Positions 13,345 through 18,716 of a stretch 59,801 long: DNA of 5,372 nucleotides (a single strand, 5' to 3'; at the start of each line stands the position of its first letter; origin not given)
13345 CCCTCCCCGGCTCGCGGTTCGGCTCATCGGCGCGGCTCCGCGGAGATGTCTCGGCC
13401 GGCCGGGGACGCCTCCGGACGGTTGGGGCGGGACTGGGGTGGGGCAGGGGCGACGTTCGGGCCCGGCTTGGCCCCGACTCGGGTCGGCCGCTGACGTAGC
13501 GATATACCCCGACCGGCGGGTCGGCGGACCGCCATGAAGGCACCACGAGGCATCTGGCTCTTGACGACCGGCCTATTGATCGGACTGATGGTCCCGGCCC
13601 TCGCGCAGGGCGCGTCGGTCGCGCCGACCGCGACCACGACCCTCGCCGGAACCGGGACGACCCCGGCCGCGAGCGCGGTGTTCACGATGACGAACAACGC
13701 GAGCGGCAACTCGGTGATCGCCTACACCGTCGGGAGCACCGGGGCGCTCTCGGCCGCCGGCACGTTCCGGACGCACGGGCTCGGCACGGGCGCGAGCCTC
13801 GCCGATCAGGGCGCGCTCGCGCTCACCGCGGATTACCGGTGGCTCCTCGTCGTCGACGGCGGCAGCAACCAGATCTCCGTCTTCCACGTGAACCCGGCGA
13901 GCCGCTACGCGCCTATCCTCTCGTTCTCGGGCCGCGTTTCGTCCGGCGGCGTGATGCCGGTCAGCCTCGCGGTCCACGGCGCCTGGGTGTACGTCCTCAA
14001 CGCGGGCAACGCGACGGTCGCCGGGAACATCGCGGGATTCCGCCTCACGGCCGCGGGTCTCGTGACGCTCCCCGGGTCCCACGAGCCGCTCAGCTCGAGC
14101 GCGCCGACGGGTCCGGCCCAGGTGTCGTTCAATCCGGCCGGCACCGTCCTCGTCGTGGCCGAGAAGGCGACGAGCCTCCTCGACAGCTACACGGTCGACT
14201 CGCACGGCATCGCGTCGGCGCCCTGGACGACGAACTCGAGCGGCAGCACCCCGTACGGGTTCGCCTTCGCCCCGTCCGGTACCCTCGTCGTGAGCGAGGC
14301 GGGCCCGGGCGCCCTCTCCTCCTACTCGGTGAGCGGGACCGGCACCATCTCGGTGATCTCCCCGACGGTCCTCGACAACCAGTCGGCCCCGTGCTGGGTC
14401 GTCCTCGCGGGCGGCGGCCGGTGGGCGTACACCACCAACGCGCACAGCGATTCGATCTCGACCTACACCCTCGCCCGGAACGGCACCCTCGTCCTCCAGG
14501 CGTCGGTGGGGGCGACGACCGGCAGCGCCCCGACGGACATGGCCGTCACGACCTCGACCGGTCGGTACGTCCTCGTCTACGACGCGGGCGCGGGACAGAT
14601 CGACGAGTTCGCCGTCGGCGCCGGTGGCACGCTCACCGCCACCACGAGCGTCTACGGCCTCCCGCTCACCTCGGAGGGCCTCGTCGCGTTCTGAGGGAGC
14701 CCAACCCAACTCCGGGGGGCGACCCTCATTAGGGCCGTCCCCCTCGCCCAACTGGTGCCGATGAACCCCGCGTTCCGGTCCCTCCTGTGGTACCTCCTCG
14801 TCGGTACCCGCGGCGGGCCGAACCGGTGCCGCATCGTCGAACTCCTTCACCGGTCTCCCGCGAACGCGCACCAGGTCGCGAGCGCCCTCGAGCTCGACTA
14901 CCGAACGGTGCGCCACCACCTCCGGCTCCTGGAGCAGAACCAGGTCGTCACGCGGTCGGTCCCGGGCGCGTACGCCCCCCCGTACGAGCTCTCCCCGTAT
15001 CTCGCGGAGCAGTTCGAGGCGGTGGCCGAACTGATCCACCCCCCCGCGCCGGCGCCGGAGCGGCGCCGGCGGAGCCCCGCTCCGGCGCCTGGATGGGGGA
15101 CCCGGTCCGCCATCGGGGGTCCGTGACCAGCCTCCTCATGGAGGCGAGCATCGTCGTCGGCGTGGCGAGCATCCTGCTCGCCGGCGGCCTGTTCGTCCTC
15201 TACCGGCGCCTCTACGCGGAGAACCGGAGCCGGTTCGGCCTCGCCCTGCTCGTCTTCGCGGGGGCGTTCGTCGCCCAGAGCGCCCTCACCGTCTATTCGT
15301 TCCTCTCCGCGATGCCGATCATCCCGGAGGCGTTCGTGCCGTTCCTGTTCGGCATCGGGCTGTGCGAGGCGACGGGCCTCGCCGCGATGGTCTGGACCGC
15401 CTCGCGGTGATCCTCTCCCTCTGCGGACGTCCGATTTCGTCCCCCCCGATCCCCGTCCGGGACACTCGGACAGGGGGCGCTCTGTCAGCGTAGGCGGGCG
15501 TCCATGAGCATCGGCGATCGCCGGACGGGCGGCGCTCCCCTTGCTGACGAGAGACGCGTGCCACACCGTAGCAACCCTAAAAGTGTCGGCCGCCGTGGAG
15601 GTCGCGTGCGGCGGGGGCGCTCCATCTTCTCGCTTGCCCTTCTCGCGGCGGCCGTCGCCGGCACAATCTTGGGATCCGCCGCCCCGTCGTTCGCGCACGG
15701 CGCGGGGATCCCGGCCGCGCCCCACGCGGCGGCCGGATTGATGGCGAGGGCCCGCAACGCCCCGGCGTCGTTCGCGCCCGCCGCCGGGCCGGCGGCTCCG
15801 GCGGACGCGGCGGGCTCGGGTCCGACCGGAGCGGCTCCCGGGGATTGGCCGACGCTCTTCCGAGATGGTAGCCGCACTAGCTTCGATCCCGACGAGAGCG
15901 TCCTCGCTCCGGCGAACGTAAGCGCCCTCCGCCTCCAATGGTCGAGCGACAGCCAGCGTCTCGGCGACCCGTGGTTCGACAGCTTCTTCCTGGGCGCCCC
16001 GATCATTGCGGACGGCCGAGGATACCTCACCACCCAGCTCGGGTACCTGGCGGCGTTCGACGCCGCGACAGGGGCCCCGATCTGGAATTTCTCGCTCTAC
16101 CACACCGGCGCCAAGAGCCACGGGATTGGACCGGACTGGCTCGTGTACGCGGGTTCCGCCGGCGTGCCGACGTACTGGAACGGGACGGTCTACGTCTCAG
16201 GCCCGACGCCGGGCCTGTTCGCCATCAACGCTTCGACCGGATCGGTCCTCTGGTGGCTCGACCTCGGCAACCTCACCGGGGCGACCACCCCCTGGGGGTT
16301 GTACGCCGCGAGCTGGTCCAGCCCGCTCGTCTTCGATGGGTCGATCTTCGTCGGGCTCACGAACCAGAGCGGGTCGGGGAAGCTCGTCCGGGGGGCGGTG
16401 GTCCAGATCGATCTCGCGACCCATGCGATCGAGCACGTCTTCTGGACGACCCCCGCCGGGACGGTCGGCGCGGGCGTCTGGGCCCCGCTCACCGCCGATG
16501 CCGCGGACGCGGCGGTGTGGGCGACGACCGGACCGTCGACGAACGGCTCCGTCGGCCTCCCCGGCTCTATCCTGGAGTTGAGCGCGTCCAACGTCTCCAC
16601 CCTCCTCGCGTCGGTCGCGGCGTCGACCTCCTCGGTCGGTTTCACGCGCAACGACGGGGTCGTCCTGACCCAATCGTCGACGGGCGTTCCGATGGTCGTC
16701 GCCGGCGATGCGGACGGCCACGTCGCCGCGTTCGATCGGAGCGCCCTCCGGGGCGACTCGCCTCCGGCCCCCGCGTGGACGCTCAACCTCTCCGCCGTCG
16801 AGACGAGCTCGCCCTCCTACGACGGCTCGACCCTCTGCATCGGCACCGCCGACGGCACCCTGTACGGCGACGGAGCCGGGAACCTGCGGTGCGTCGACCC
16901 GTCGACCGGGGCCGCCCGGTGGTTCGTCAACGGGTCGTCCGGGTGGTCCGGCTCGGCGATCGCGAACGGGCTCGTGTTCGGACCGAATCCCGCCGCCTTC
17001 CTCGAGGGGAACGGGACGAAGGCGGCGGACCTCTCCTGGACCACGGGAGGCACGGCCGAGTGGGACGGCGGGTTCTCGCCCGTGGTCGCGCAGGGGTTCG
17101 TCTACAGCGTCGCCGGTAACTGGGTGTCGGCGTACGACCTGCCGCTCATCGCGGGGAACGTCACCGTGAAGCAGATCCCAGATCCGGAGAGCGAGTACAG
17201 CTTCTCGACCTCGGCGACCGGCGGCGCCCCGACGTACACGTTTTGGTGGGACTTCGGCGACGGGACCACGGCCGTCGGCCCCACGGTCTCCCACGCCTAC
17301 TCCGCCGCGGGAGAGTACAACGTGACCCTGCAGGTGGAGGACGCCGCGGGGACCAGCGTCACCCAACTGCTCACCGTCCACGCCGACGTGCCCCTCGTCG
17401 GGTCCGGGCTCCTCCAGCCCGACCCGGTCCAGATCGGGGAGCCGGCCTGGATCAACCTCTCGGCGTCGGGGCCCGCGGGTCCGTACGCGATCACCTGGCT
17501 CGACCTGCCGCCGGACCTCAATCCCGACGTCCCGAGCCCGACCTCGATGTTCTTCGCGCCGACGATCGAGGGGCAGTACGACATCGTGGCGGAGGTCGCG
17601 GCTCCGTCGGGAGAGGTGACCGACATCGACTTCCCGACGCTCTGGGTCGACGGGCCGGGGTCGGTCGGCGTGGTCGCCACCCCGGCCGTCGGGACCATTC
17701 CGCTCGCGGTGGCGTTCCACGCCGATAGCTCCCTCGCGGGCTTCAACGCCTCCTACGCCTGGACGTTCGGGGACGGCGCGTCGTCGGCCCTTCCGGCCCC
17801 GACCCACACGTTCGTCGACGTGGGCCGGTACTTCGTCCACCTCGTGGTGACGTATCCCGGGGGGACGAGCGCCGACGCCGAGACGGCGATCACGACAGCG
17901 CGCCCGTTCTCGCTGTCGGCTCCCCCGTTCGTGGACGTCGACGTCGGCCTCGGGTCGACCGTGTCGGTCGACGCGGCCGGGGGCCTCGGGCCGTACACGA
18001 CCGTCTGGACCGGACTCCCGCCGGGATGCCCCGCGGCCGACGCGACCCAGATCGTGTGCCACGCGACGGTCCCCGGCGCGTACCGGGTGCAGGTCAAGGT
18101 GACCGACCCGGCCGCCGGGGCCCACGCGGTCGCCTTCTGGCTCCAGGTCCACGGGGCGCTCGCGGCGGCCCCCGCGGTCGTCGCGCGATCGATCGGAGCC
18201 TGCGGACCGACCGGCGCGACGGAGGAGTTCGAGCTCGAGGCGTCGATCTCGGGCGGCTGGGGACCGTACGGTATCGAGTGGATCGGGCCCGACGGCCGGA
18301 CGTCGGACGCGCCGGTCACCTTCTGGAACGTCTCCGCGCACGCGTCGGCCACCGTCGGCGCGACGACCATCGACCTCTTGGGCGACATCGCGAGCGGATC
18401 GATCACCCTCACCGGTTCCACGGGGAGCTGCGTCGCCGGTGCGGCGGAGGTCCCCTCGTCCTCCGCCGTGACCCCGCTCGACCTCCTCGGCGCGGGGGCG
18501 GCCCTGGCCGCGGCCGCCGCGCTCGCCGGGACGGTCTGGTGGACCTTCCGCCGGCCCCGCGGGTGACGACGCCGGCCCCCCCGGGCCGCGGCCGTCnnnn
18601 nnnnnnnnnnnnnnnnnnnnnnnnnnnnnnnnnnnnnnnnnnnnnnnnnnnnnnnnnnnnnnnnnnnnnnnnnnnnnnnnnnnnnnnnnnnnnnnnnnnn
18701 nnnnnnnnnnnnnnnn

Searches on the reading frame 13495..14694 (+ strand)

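Call 27: search_protein_families(library=pfam, proteins=[window:13495-14694:+], max_evalue=0.001)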
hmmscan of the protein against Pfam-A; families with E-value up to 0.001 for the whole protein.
window:13495-14694:+ (399 aa): 1 family
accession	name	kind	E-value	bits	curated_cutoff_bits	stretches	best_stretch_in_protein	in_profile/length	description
PF10282.15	Lactonase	-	3.5e-20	73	21.7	2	266-386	54-185/344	Lactonase, 7-bladed beta-propeller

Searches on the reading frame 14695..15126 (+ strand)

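Call 27: search_protein_families(library=pfam, proteins=[window:14695-15126:+], max_evalue=0.001)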
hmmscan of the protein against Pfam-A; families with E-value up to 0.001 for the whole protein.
window:14695-15126:+ (143 aa): 2 families
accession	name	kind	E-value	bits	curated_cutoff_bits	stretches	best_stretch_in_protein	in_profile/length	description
PF01022.26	HTH_5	-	4.1e-07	30.2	22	1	42-82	2-42/47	Bacterial regulatory protein, arsR family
PF12840.13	HTH_20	-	9.1e-07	29.2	27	1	42-85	4-48/51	Helix-turn-helix domain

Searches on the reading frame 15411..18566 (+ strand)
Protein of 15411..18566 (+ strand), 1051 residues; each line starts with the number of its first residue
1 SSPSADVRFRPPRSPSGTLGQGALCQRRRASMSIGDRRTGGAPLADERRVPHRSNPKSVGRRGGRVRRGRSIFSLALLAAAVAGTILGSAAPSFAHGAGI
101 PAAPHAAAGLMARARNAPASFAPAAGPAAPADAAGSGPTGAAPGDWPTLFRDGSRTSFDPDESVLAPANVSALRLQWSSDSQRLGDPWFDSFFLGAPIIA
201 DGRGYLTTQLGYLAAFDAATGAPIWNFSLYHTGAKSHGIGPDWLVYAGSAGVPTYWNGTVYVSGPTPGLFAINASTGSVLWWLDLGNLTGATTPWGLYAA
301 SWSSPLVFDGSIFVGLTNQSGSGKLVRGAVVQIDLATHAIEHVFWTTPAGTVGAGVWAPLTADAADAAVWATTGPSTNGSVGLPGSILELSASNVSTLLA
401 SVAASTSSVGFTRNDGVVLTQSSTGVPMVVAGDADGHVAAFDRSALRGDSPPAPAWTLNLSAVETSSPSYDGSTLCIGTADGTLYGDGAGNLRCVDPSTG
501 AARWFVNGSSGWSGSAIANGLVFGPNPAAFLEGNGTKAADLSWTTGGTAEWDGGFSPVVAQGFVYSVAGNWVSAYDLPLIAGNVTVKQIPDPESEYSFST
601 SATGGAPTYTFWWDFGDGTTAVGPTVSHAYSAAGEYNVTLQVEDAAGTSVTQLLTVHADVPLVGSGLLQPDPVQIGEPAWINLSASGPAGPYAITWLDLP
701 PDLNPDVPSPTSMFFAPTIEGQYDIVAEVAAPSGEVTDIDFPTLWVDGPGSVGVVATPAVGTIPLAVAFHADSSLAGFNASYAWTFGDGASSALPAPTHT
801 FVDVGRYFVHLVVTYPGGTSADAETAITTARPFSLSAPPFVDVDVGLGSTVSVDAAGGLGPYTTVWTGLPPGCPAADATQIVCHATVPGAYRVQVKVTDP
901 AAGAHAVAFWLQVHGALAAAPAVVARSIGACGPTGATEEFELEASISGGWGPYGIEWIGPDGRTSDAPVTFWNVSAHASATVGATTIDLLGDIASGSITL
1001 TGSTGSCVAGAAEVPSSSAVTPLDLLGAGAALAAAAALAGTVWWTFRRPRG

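Call 27: search_protein_families(library=pfam, proteins=[window:15411-18566:+], max_evalue=0.001)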
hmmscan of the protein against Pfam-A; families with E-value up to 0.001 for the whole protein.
window:15411-18566:+ (1051 aa): 4 families
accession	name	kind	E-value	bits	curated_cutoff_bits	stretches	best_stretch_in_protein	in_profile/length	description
PF18911.6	PKD_4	-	5.1e-28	97.4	27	2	595-654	21-81/85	PKD domain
PF00801.26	PKD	-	2.9e-23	82.1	23.5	2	594-653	15-76/80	PKD domain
PF01011.28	PQQ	-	3.7e-12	46.2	26.7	1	146-229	1-85/595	Glucose/ethanol/alcohol dehydrogenase, beta-propeller domain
PF13360.13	PQQ_2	-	4.2e-12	46.6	27.6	1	211-314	3-78/233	Outer membrane protein assembly factor BamB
